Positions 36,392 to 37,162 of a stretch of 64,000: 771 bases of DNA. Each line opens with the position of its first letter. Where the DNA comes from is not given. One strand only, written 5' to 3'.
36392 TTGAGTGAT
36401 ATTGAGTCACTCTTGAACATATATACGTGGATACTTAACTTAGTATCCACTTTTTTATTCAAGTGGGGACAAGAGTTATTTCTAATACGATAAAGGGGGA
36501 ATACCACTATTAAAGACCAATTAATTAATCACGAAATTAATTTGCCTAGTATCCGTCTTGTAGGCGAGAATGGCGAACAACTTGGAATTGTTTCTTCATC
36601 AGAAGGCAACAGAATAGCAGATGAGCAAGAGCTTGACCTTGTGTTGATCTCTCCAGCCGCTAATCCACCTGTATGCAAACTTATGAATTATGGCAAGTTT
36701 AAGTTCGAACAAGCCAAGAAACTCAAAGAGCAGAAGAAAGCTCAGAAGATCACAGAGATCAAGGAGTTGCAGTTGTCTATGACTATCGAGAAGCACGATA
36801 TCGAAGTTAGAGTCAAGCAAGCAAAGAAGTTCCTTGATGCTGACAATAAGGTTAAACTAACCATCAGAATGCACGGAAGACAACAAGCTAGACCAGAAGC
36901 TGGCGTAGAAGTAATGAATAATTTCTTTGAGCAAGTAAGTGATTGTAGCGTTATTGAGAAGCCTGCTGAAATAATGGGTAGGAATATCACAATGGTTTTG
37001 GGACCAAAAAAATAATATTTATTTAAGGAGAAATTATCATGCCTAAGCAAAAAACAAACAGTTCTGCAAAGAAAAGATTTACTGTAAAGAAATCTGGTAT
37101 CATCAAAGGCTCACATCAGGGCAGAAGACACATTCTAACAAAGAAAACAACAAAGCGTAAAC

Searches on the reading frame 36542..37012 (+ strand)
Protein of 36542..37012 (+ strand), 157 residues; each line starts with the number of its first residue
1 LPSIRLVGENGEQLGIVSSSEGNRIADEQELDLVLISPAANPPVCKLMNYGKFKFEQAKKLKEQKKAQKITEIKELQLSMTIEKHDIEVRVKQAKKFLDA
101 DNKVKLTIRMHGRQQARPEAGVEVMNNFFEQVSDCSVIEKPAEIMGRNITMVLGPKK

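Call 33: search_protein_families(library=pfam, proteins=[window:36542-37012:+], max_evalue=0.00001)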
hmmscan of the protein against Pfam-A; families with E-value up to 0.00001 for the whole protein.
window:36542-37012:+ (157 aa): 2 families
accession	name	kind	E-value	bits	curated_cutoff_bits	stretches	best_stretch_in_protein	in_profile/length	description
PF00707.27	IF3_C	-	6e-29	100.3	34.8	1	71-156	1-86/86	Translation initiation factor IF-3, C-terminal domain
PF05198.21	IF3_N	-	1.2e-27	96.3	26.9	1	2-64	8-70/70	Translation initiation factor IF-3, N-terminal domain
